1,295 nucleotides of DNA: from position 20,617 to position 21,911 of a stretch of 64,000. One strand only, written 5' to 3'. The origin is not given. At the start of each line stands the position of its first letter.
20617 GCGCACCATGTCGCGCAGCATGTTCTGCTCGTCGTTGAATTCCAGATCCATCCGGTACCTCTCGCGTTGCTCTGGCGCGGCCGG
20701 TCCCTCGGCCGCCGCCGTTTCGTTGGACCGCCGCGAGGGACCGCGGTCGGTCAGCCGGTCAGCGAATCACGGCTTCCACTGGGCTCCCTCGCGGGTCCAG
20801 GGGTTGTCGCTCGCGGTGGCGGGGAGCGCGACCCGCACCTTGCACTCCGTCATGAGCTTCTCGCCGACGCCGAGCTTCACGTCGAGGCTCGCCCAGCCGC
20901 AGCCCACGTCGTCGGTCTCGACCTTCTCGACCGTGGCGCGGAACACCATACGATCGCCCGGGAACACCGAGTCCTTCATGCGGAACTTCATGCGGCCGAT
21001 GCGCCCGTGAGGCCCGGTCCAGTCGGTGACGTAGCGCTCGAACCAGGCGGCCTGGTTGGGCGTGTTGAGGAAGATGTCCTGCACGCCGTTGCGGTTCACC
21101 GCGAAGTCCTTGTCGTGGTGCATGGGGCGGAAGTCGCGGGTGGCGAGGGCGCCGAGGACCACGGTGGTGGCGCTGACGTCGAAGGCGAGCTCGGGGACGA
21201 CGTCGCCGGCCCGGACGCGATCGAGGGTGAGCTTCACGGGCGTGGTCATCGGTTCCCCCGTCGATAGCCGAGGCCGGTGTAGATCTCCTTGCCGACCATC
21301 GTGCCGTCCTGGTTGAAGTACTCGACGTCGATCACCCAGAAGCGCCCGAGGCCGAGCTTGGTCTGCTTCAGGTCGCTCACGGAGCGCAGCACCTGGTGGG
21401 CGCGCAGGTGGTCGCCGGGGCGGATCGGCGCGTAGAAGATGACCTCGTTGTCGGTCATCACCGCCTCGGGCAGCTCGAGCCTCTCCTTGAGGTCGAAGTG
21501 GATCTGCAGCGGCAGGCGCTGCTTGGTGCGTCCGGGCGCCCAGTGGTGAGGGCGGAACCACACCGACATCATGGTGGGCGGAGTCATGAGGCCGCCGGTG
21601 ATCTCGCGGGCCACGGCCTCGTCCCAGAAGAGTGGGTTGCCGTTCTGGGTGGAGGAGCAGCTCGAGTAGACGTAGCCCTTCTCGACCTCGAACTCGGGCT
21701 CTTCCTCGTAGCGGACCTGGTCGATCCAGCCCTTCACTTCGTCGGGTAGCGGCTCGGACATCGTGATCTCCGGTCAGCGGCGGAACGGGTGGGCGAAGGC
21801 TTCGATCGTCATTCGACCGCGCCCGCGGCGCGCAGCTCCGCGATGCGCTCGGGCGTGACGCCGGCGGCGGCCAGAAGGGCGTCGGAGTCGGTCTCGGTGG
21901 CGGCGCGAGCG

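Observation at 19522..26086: Duplicated [acyl-CoA dehydrogenase + MaoC + hot-dog partner] modules with a family III CoA-transferase and an SDR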

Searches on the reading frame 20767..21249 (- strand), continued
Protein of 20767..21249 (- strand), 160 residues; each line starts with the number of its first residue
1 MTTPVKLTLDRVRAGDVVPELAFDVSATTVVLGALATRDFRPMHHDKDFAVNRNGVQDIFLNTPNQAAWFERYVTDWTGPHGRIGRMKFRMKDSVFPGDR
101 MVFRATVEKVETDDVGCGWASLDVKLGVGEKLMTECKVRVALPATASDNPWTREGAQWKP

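Call 80: find_homologous_proteins(query=L001:2005-3258:-, max_evalue=1e-20)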
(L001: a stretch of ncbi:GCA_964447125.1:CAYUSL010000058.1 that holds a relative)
Query L001:2005-3258:- (417 aa): 6268 proteins with E <= 1e-20 among 8000 candidates; the best 120 are listed.
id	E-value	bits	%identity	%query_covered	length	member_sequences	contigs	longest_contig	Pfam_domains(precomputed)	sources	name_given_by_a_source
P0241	8.2e-282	953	100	100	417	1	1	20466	PF00067.28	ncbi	-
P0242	1.7e-241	820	86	99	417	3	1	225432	PF00067.28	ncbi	ncbi:MAG: cytochrome P450 [bacterium]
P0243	1.1e-205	702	74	99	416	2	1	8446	PF00067.28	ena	-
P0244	6.7e-185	633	69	99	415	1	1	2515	PF00067.28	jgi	jgi:cytochrome P450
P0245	2.6e-183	628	95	72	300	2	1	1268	PF00067.28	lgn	-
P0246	1.1e-158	547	61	98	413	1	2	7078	PF00067.28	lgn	-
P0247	7.4e-157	541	61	99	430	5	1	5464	PF00067.28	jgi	jgi:cytochrome P450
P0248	1.9e-156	540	62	96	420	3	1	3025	PF00067.28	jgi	jgi:cytochrome P450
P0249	3.4e-156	539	61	96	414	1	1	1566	PF00067.28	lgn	-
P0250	2.5e-155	536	60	98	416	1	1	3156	PF00067.28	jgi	jgi:cytochrome P450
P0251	1.3e-153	530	60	98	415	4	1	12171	PF00067.28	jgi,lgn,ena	-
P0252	1.8e-153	530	61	98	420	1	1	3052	PF00067.28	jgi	jgi:cytochrome P450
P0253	2.2e-153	529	59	98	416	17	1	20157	PF00067.28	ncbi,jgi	ncbi:MAG: cytochrome P450 [Candidatus Limnocylindria bacterium]|jgi:cytochrome P450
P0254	2.8e-153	529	60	98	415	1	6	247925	PF00067.28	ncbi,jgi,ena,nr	ncbi:MAG TPA: cytochrome P450 [Myxococcota bacterium]|nr:cytochrome P450 [Myxococcota bacterium]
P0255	4.5e-153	528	61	96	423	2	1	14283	PF00067.28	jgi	-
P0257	6.2e-153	528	59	96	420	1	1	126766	PF00067.28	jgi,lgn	jgi:cytochrome P450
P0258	1.8e-152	526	59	99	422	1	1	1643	PF00067.28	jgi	jgi:cytochrome P450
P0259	2.1e-152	526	59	99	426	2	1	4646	PF00067.28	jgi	jgi:cytochrome P450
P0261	6.9e-152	525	58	96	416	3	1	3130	PF00067.28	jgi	jgi:cytochrome P450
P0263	1.5e-151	523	56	96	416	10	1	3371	PF00067.28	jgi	jgi:cytochrome P450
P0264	1.7e-151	523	59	96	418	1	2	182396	PF00067.28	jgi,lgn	jgi:cytochrome P450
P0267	5.7e-151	521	59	96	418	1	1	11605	PF00067.28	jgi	jgi:cytochrome P450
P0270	2.1e-150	520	61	95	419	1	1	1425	PF00067.28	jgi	jgi:cytochrome P450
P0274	4.3e-150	519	59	97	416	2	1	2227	PF00067.28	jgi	jgi:cytochrome P450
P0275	5.6e-150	518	59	98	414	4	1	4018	PF00067.28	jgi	jgi:cytochrome P450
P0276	7.3e-150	518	60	99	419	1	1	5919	PF00067.28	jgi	jgi:cytochrome P450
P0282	7.3e-149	515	60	98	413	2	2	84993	PF00067.28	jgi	jgi:cytochrome P450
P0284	3.9e-148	512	59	97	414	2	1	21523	PF00067.28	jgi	jgi:cytochrome P450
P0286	1.0e-147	511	59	99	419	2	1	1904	PF00067.28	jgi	jgi:cytochrome P450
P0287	1.1e-147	511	57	99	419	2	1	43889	PF00067.28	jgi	jgi:cytochrome P450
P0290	1.5e-147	510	57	99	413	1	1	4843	PF00067.28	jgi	jgi:cytochrome P450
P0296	4.6e-147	509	58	98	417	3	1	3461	PF00067.28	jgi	jgi:cytochrome P450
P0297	5.0e-147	509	59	97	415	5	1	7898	PF00067.28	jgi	jgi:cytochrome P450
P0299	5.8e-147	508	58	99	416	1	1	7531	PF00067.28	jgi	jgi:cytochrome P450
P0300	6.7e-147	508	59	99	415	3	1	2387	PF00067.28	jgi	jgi:cytochrome P450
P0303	1.3e-146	507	58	96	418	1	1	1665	PF00067.28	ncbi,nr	ncbi:cytochrome P450 [cyanobacterium TDX16]|nr:cytochrome P450 [cyanobacterium TDX16]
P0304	1.4e-146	507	57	99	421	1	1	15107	PF00067.28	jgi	jgi:cytochrome P450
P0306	2.8e-146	506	58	99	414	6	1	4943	PF00067.28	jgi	jgi:cytochrome P450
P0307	3.0e-146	506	58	99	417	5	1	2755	PF00067.28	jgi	jgi:cytochrome P450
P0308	4.5e-146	505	57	100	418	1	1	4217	PF00067.28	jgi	jgi:cytochrome P450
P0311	6.6e-146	505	58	98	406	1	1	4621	PF00067.28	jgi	jgi:cytochrome P450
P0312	6.7e-146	505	59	98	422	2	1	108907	PF00067.28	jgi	jgi:cytochrome P450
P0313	9.5e-146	504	58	99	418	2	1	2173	PF00067.28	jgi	jgi:cytochrome P450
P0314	1.3e-145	504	57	99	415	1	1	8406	PF00067.28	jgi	jgi:cytochrome P450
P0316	1.4e-145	504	57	98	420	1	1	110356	PF00067.28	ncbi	ncbi:MAG: cytochrome P450 [Candidatus Binatia bacterium]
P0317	1.6e-145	504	60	98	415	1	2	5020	PF00067.28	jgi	jgi:cytochrome P450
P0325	4.2e-145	502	56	96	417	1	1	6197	PF00067.28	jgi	jgi:cytochrome P450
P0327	6.7e-145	502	57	100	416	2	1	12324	PF00067.28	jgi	jgi:cytochrome P450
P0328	7.1e-145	501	58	97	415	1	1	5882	PF00067.28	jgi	jgi:cytochrome P450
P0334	1.5e-144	500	58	97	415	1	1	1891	PF00067.28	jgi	jgi:cytochrome P450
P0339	5.0e-144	499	57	99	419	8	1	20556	PF00067.28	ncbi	ncbi:MAG: cytochrome P450 [Acidimicrobiia bacterium]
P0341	7.1e-144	498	57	98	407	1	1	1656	PF00067.28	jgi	jgi:cytochrome P450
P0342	7.2e-144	498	58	98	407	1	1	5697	PF00067.28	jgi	jgi:cytochrome P450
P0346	1.1e-143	497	57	98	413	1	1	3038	PF00067.28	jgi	jgi:cytochrome P450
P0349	1.5e-143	497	57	99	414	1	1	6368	PF00067.28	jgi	jgi:cytochrome P450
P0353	1.8e-143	497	58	99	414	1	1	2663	PF00067.28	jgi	jgi:cytochrome P450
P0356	2.8e-143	496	56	95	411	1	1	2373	PF00067.28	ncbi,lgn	ncbi:MAG: cytochrome P450 [Candidatus Binatia bacterium]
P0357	2.9e-143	496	56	99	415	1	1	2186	PF00067.28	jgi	jgi:cytochrome P450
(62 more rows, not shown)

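Call 88: predict_structure(alignment_id=A4)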
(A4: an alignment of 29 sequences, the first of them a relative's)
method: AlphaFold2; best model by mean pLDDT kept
length: 417 residues; sequences in the alignment: 29
mean_pLDDT: 85.2   pTM: 0.88
mean pLDDT of the five models: 85.2, 84.2, 83.3, 82.5, 82.3
residues with pLDDT >= 90: 208; 70-90: 159; 50-70: 38; < 50: 12
segments of 3 or more residues with pLDDT < 50: 91-95
pLDDT, mean of each block of 10 residues (from residue 1): 80 77 93 92 84 95 86 62 51 52 68 78 95 98 97 92 90 80 56 76 89 90 85 80 79 79 96 97 97 95 87 96 92 95 95 88 79 96 98 89 85 95
secondary structure, 60 per line:
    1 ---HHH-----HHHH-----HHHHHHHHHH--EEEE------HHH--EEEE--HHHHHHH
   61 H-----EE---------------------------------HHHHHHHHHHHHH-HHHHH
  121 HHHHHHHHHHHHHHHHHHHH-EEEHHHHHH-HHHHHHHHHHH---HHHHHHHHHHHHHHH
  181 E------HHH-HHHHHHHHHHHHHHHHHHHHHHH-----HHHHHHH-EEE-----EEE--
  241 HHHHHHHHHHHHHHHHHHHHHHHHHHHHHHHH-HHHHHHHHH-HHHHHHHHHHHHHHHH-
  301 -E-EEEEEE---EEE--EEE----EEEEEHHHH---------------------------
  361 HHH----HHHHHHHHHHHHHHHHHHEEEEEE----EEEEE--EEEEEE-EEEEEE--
elements in order: H12-15 H21-30 E33-36 E48-51 H54-61 H102-114 H116-140 E142-144 H145-150 H152-162 H166-180 H192-214 H220-226 E228-230 E236-238 H241-272 H274-282 H284-299 E304-309 E313-315 E318-320 E325-329 H330-333 H368-385 E386-391 E396-400 E403-408 E410-415

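Call 90: fold_search(model_id=the predicted structure, library=pdb)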
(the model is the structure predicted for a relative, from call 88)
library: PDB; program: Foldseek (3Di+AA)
matches with E <= 10: 1685; with E <= 0.001: 1659
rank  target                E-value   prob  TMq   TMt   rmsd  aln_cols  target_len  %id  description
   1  8vxi                  5.2e-39  1.00  0.86  0.90   2.5       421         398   50  The crystal structure of sitosterol-bound CYP125MRCA (released 2025-10-29)
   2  8vxg                  1.4e-38  1.00  0.84  0.89   2.7       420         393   50  The crystal structure of CYP125MRCA, an ancestrally reconstructed CYP125 enzyme (released 2025-11-12)
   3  5li8                  2.2e-36  1.00  0.84  0.89   3.4       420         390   46  Crystal structure of Mycobacterium tuberculosis CYP126A1 in complex with ketoconazole (released 2016-12-21)
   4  5li6_A                1.0e-34  1.00  0.83  0.92   2.7       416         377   47  Crystal structure of Mycobacterium tuberculosis CYP126A1 in complex with N-isopropyl-N-((3-(4-methoxyphenyl)-1,2,4-oxa (released 2016-12-21)
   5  5lie_B                2.0e-34  1.00  0.84  0.88   3.5       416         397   47  Crystal structure of Mycobacterium tuberculosis CYP126A1 in complex with imidazole (released 2016-12-21)
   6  5li6_B                4.4e-34  1.00  0.83  0.91   2.6       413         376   47  Crystal structure of Mycobacterium tuberculosis CYP126A1 in complex with N-isopropyl-N-((3-(4-methoxyphenyl)-1,2,4-oxa (released 2016-12-21)
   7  5lie_A                1.0e-33  1.00  0.82  0.90   3.1       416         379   48  Crystal structure of Mycobacterium tuberculosis CYP126A1 in complex with imidazole (released 2016-12-21)
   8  5li7_A                1.3e-33  1.00  0.82  0.91   2.8       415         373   47  Crystal structure of Mycobacterium tuberculosis CYP126A1 in complex with 1-(3-(1H-imidazol-1-yl)propyl)-3-((3s,5s,7s)- (released 2016-12-21)
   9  5li7_B                1.4e-33  1.00  0.81  0.91   2.8       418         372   47  Crystal structure of Mycobacterium tuberculosis CYP126A1 in complex with 1-(3-(1H-imidazol-1-yl)propyl)-3-((3s,5s,7s)- (released 2016-12-21)
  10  6t0l                  1.8e-33  1.00  0.88  0.87   2.9       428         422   37  Crystal structure of CYP124 in complex with inhibitor compound 5' (released 2020-10-14)
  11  2wm4                  3.0e-32  1.00  0.88  0.86   2.9       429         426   36  X-ray structure of Mycobacterium tuberculosis cytochrome P450 CYP124 in complex with phytanic acid (released 2009-10-06)
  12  2x5w                  4.1e-32  1.00  0.87  0.88   2.4       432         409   35  X-ray structure of Mycobacterium tuberculosis cytochrome P450 CYP125 in complex with substrate cholest-4-en-3-one (released 2010-06-16)
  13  7r3u_C                4.7e-32  1.00  0.82  0.83   3.7       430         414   36  Crystal structure of CYP125 from Mycobacterium tuberculosis in complex with an inhibitor (released 2023-02-22)
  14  7zb9                  5.2e-32  1.00  0.88  0.85   2.8       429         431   37  Crystal structure of CYP124 in complex with inhibitor carbethoxyhexyl imidazole in the absence of glycerol (NoCryo) (released 2023-01-11)
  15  7zlt_C                5.5e-32  1.00  0.84  0.84   3.3       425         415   37  Crystal structure of CYP125 from Mycobacterium tuberculosis in complex with an inhibitor (released 2023-05-10)
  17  5dqn                  7.9e-32  1.00  0.83  0.84   3.4       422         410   36  Polyethylene 600-bound form of P450 CYP125A3 mutant from Myobacterium Smegmatis - W83Y (released 2015-11-18)
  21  4pwv_A                9.6e-32  1.00  0.87  0.89   2.9       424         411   33  Structure of P450sky (CYP163B3), a cytochrome P450 from skyllamycin biosynthesis in complex with a peptidyl carrier pr (released 2014-07-23)
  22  3iw0                  9.6e-32  1.00  0.82  0.84   3.5       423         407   35  Crystal structure of Mycobacterium tuberculosis cytochrome P450 CYP125, C2221 crystal form (released 2009-11-03)
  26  4pxh_A                1.4e-31  1.00  0.88  0.88   2.8       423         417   34  Structure of P450sky (CYP163B3), a cytochrome P450 from skyllamycin biosynthesis in complex with a peptidyl carrier pr (released 2014-07-23)
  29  4pxh_E                1.9e-31  1.00  0.87  0.89   2.8       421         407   34  Structure of P450sky (CYP163B3), a cytochrome P450 from skyllamycin biosynthesis in complex with a peptidyl carrier pr (released 2014-07-23)
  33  4apy                  3.1e-31  1.00  0.83  0.84   3.3       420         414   36  Ethylene glycol-bound form of P450 CYP125A3 from Mycobacterium smegmatis (released 2013-02-27)
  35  2xn8                  5.7e-31  1.00  0.82  0.84   3.3       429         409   36  X-RAY STRUCTURE OF THE SUBSTRATE-FREE MYCOBACTERIUM TUBERCULOSIS CYTOCHROME P450 CYP125 (released 2010-11-10)
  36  2x5l                  7.8e-31  1.00  0.83  0.84   3.3       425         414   36  X-RAY STRUCTURE OF THE SUBSTRATE-FREE MYCOBACTERIUM TUBERCULOSIS CYTOCHROME P450 CYP125, ALTERNATIVE CRYSTAL FORM (released 2010-11-10)
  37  4pxh_C                1.2e-30  1.00  0.87  0.89   3.2       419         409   34  Structure of P450sky (CYP163B3), a cytochrome P450 from skyllamycin biosynthesis in complex with a peptidyl carrier pr (released 2014-07-23)
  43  3iw1                  6.6e-30  1.00  0.80  0.84   3.8       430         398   35  Crystal structure of Mycobacterium tuberculosis cytochrome P450 CYP125 in complex with androstenedione (released 2009-11-03)
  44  6bld                  7.3e-30  1.00  0.86  0.87   2.6       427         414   34  Mycobacterium marinum cytochrome P450 CYP268A2 in complex with pseudoionone (released 2018-01-24)
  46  2wm5                  8.9e-30  1.00  0.83  0.82   3.2       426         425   37  X-ray structure of the substrate-free Mycobacterium tuberculosis cytochrome P450 CYP124 (released 2009-10-06)
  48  7v40                  1.1e-29  1.00  0.83  0.80   3.6       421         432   28  Crystal structure of Class I P450 monooxygenase (P450tol) from Rhodococcus coprophilus TC-2 (released 2022-06-22)
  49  4l0e                  1.1e-29  1.00  0.82  0.78   3.9       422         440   33  Structure of P450sky (CYP163B3), a cytochrome P450 from skyllamycin biosynthesis (heme-coordinated expression tag) (released 2013-09-25)
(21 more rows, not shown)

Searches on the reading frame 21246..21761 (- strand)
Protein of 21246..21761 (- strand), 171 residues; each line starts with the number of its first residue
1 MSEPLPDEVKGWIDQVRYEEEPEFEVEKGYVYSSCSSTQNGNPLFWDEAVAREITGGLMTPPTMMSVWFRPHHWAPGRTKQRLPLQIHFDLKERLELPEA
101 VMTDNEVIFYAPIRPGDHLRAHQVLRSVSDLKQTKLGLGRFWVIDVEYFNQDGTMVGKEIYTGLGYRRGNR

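Call 5: search_protein_families(library=pfam, proteins=[window:21246-21761:-])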
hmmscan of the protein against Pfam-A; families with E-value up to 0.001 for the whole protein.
window:21246-21761:- (171 aa): 1 family
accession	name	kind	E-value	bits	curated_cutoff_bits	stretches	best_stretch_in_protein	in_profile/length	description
PF13452.11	FAS1_DH_region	-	9.4e-12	45.7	22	1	21-156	9-129/132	FAS1-like, dehydratase domain region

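Call 6: search_protein_families(library=ncbifam, proteins=[window:21246-21761:-])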
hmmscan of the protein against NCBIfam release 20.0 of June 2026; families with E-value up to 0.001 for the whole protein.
window:21246-21761:- (171 aa): 3 families
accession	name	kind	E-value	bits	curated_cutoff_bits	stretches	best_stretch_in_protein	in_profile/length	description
NF040624.1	HadA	equivalog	2.9e-08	34.1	180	1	17-136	4-113/144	(3R)-hydroxyacyl-ACP dehydratase subunit HadA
NF040620.1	fused_HadA_HadB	exception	1e-05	25.2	350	1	17-141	4-118/329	fused (3R)-hydroxyacyl-ACP dehydratase subunits HadA/HadB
NF010245.0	PRK13692.1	equivalog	0.00012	22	232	0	21-169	15-147/159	(3R)-hydroxyacyl-ACP dehydratase subunit HadA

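Call 12: search_solved_structures(query=window:21246-21761:-, max_evalue=0.01)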
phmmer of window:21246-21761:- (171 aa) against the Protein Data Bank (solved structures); distinct sequences matched with E-value up to 0.01: 2.
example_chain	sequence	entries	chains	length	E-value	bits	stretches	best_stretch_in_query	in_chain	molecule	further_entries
4w78_A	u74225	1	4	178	0.0012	21.6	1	39-144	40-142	Hydratase ChsH1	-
4wnb_A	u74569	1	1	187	0.0013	21.4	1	39-144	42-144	Hydratase ChsH2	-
